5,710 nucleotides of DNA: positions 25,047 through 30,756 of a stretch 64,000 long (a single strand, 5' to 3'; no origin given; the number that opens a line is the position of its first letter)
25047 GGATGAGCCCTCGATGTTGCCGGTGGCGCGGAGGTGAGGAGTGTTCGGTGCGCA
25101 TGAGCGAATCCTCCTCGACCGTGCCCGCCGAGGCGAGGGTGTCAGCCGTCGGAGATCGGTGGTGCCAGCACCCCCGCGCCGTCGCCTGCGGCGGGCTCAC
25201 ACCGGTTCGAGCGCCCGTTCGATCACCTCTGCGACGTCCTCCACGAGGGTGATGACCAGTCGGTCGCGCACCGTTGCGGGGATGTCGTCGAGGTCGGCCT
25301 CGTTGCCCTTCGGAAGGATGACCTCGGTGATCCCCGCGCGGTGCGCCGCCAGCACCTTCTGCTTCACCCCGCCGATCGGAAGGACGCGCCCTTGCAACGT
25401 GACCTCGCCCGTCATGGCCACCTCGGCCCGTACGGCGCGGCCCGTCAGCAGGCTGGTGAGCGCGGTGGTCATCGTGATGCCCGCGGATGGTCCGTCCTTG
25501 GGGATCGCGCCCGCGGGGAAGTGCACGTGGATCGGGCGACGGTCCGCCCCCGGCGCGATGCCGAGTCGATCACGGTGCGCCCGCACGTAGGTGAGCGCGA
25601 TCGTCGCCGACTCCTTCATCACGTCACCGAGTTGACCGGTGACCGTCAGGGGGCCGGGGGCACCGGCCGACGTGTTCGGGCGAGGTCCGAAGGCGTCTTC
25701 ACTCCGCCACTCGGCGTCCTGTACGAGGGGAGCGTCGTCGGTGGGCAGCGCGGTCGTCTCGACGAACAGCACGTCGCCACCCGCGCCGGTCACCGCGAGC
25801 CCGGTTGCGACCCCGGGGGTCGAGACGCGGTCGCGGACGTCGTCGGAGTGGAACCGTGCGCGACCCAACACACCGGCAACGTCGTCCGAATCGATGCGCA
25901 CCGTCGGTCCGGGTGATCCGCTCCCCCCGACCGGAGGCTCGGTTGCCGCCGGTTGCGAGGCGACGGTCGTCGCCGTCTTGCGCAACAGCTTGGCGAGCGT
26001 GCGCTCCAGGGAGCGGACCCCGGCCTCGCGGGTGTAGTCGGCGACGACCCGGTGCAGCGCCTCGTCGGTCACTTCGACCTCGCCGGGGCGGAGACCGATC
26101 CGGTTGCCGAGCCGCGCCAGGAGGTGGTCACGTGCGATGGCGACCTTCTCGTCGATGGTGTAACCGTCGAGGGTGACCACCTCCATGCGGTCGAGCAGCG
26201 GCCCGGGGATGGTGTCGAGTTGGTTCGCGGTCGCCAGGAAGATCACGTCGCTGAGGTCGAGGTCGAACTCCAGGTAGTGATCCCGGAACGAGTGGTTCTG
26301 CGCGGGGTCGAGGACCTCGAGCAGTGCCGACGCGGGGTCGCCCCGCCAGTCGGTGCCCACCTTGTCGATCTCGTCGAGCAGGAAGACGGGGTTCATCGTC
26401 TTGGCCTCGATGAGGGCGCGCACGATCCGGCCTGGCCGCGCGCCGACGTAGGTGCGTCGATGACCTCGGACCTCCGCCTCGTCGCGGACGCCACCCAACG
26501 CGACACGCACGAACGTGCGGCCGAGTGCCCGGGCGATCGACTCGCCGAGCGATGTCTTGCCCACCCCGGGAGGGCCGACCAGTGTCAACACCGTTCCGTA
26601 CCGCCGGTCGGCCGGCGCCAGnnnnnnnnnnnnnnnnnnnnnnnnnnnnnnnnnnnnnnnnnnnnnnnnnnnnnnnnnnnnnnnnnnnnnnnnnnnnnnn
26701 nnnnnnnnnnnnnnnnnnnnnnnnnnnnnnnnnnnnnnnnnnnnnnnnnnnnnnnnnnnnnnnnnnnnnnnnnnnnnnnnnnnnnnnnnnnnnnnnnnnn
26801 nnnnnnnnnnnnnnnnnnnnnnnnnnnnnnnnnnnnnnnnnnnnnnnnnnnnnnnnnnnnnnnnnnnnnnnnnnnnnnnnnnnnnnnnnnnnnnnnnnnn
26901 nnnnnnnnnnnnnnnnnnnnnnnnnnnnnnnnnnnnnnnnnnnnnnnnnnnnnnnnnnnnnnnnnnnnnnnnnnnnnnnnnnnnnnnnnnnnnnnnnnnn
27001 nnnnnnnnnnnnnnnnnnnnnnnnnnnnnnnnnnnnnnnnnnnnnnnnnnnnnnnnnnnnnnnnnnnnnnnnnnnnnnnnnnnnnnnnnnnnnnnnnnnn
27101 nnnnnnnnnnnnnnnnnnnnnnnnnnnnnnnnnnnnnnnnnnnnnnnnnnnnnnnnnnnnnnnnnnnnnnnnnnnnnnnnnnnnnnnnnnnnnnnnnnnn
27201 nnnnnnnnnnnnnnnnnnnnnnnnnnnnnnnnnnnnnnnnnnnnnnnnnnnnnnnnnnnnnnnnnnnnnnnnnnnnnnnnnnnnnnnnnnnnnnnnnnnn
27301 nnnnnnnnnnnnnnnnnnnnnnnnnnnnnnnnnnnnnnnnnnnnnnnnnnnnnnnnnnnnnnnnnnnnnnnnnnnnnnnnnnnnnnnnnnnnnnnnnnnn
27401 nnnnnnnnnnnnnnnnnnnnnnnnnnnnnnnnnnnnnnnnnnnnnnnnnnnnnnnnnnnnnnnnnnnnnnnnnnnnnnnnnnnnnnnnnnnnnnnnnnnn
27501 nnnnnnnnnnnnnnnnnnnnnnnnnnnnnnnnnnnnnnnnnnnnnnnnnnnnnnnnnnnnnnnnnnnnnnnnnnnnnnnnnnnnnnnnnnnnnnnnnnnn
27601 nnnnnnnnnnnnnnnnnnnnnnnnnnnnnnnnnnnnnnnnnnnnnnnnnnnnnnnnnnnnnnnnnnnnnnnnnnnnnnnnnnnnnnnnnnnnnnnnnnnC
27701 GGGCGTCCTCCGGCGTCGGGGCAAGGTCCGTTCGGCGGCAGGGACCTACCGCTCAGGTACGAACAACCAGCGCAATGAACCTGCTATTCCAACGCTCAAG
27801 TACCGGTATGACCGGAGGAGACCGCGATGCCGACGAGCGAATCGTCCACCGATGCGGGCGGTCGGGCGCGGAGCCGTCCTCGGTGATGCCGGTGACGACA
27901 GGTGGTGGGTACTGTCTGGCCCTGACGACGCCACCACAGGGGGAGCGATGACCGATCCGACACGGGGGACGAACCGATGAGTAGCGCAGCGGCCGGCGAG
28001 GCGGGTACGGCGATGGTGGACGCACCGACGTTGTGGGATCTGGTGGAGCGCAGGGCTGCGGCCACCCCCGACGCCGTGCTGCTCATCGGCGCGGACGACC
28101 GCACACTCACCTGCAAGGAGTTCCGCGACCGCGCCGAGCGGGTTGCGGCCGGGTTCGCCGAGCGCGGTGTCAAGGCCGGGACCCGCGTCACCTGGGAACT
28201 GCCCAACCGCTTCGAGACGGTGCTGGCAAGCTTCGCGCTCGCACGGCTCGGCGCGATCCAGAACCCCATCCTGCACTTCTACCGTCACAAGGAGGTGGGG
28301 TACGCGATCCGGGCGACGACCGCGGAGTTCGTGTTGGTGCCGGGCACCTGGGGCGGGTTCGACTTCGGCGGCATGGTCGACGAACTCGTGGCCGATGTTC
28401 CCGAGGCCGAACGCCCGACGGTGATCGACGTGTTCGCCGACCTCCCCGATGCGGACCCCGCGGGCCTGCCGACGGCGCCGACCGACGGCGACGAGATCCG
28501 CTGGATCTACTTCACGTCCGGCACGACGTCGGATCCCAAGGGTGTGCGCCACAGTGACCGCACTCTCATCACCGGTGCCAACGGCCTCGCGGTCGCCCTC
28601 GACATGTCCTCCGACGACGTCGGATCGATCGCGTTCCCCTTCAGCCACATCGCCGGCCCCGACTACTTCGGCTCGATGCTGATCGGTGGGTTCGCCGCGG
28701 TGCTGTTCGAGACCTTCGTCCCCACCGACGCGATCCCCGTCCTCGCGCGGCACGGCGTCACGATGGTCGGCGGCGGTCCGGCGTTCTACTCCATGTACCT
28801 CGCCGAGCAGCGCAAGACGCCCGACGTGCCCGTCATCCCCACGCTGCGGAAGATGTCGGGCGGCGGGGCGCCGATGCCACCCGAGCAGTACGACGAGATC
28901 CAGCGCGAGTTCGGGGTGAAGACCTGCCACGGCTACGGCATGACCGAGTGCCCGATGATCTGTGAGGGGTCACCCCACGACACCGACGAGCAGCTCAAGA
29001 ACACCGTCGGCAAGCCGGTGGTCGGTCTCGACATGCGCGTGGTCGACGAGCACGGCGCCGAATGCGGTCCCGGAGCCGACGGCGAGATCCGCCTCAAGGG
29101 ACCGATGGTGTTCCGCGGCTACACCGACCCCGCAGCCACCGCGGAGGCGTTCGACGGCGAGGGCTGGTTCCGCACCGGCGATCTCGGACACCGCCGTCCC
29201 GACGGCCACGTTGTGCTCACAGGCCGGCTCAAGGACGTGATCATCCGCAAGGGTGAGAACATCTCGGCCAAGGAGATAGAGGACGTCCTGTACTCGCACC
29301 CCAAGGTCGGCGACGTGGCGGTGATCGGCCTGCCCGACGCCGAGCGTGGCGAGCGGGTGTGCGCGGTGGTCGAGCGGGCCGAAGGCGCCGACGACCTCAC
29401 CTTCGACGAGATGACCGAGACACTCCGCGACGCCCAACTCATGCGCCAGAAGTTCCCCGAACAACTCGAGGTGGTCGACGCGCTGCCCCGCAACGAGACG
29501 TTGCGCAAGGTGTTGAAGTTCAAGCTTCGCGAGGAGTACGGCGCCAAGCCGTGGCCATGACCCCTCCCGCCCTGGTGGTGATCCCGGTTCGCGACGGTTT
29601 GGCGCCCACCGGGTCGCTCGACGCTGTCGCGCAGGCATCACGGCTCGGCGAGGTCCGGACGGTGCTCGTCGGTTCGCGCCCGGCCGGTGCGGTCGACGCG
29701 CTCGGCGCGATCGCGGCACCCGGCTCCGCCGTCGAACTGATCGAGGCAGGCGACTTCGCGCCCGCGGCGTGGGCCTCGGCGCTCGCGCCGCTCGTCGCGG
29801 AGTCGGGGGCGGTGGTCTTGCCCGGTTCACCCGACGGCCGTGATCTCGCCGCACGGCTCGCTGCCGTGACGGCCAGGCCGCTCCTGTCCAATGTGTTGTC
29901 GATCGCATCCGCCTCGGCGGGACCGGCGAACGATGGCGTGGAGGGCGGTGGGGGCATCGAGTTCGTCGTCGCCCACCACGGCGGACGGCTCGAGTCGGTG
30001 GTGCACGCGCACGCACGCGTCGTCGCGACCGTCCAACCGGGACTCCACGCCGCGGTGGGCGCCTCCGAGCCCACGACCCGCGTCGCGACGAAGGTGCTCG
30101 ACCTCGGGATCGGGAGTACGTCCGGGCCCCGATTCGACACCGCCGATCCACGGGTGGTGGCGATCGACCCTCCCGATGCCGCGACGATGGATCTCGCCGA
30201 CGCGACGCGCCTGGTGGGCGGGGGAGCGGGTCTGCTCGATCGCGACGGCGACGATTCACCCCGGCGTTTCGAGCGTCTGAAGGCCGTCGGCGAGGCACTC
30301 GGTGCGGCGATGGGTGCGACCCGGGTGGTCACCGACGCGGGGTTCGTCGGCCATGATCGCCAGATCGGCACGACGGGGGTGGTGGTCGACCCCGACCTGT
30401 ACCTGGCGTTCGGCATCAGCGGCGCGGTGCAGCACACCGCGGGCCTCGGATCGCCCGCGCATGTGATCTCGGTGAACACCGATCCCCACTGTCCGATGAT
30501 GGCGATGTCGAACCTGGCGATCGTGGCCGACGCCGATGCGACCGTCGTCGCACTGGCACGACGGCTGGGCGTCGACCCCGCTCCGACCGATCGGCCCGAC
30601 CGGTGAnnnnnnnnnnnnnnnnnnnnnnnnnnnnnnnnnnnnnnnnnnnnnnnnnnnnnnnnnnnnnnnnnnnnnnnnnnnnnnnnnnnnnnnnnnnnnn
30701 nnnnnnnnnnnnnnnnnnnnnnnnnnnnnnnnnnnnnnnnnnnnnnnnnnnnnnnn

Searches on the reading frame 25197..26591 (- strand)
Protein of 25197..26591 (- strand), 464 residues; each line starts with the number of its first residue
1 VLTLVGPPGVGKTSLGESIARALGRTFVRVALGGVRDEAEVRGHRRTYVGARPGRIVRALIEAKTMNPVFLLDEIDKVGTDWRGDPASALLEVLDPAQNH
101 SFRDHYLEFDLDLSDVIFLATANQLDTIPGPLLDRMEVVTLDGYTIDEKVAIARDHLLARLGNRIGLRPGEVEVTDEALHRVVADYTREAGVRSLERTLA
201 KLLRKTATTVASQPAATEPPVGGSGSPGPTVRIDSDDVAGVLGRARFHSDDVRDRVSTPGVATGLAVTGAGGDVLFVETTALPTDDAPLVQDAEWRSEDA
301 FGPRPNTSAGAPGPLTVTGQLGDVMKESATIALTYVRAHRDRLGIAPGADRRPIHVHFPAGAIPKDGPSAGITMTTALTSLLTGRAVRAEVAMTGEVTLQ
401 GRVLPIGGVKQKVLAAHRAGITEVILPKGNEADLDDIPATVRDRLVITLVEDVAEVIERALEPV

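Call 14: search_protein_families(library=pfam, proteins=[window:25197-26591:-])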
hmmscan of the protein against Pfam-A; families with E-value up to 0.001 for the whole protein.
window:25197-26591:- (464 aa): 6 families
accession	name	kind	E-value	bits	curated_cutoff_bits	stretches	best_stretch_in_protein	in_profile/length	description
PF05362.19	Lon_C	-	1.2e-75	254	21.1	2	313-462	54-204/205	Lon protease (S16) C-terminal proteolytic domain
PF00004.35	AAA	-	4e-24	86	21.2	1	3-139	2-126/131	ATPase family associated with various cellular activities (AAA)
PF22667.2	Lon_lid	-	5e-18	64.9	27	1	165-214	3-52/57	Lon protease AAA+ ATPase lid domain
PF07728.20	AAA_5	-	2.3e-09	37.8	22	1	3-134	3-137/139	AAA domain (dynein-related subfamily)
PF13541.12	ChlI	-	1.5e-06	28.5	27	1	308-430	6-121/121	Subunit ChlI of Mg-chelatase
PF13191.12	AAA_16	-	0.00084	20.3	32.6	0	2-61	27-83/167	AAA ATPase domain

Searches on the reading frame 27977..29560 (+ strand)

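Call 14: search_protein_families(library=pfam, proteins=[window:27977-29560:+])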
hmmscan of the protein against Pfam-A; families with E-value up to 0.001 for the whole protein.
window:27977-29560:+ (527 aa): 2 families
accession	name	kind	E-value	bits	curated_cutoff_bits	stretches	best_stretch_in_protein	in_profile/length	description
PF00501.34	AMP-binding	-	9.5e-67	225.9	29.9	1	24-382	2-383/384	AMP-binding enzyme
PF13193.12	AMP-binding_C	-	8.5e-13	49.5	24.5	1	433-507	1-73/76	AMP-binding enzyme C-terminal domain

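Call 27: search_protein_families(library=ncbifam, proteins=[window:27977-29560:+])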
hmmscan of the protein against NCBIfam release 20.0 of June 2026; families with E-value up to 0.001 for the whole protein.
window:27977-29560:+ (527 aa): 107 families (the best 25 are shown)
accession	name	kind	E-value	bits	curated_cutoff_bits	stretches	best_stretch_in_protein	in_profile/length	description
NF004837.0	PRK06187.1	subfamily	3.2e-96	322.7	476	1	18-523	9-524/531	long-chain-fatty-acid--CoA ligase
TIGR03208.1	cyc_hxne_CoA_lg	equivalog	3e-91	306.8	792.3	1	23-519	28-538/538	cyclohexanecarboxylate-CoA ligase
NF004758.0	PRK06087.1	equivalog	7.5e-84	282.1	736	1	18-520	25-534/548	medium-chain fatty-acid--CoA ligase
NF006182.0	PRK08316.1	subfamily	2.2e-77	260.7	663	1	15-522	9-518/523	fatty acyl-CoA synthetase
NF005801.1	PRK07656.1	equivalog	5.1e-72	243.1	657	1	21-518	5-500/500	FadD3 family acyl-CoA ligase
NF005702.0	PRK07514.1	subfamily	5.6e-72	242.7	558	1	18-522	4-501/506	malonyl-CoA synthase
NF009233.0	PRK12583.1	subfamily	6.1e-70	236.2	832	2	173-519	202-548/558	fatty acid CoA ligase family protein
NF004808.0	PRK06155.1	equivalog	5.4e-66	223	722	1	9-520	13-521/542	ATP-dependent acyl-CoA ligase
NF004511.1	PRK05852.1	equivalog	1e-64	219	650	1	19-505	1-489/505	FadD7 family fatty acid--CoA ligase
NF005714.0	PRK07529.1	subfamily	1.6e-64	218.3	632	2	169-520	215-575/640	acyl-CoA synthetase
NF005857.1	PRK07786.1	exception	2.6e-64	217.6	733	1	23-522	15-513/513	fatty-acid--CoA ligase FadD5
NF005307.0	PRK06839.1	equivalog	3.5e-64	217.3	748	1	23-518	8-490/496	o-succinylbenzoate--CoA ligase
NF006181.0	PRK08314.1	subfamily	6.4e-64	216.2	705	2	168-519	200-552/563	long-chain-fatty-acid--CoA ligase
TIGR02275.1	DHB_AMP_lig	equivalog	2.3e-63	214.3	723.55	1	18-518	24-526/526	(2,3-dihydroxybenzoyl)adenylate synthase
NF004814.0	PRK06164.1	equivalog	7e-63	213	677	1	11-519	4-528/540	acyl-CoA synthetase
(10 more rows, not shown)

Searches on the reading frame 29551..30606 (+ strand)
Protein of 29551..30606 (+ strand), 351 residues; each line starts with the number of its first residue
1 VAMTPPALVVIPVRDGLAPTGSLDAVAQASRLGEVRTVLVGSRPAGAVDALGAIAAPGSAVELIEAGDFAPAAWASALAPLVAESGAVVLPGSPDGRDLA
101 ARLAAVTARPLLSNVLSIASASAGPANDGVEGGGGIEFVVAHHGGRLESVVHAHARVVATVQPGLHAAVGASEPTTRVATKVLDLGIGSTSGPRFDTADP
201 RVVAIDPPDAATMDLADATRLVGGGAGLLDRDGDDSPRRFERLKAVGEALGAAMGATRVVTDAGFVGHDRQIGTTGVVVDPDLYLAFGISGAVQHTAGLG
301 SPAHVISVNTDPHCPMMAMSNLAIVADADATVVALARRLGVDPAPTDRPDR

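Call 14: search_protein_families(library=pfam, proteins=[window:29551-30606:+])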
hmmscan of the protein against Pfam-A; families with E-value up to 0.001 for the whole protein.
window:29551-30606:+ (351 aa): 2 families
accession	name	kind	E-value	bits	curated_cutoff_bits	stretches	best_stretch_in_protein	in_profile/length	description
PF00766.25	ETF_alpha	-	1.3e-24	86.4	27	1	214-299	1-80/81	Electron transfer flavoprotein FAD-binding domain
PF01012.27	ETF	-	1.3e-09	38.6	26.7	1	9-171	3-165/181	Electron transfer flavoprotein domain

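Call 27: search_protein_families(library=ncbifam, proteins=[window:29551-30606:+])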
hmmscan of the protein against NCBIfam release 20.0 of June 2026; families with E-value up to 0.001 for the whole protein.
window:29551-30606:+ (351 aa): 5 families
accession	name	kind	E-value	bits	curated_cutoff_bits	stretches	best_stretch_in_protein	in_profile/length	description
NF038209.1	mft_etfA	equivalog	2e-91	306.5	240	1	8-340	2-303/303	mycofactocin-associated electron transfer flavoprotein alpha subunit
NF051845.1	EtFlavAlphaProt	equivalog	2.1e-26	92.9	600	1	90-337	183-397/406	electron transfer flavoprotein subunit alpha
NF042970.1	AcrlCoAredClosAcrA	equivalog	1.2e-21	77.2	600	1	200-328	221-346/360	acryloyl-CoA reductase electron transfer subunit beta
NF008884.0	PRK11916.1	equivalog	3.3e-15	56.2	528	1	210-339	186-310/312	electron transfer flavoprotein subunit alpha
NF002889.0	PRK03363.1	equivalog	1e-13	51.3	549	1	243-336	214-308/313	electron transfer flavoprotein subunit alpha/FixB family protein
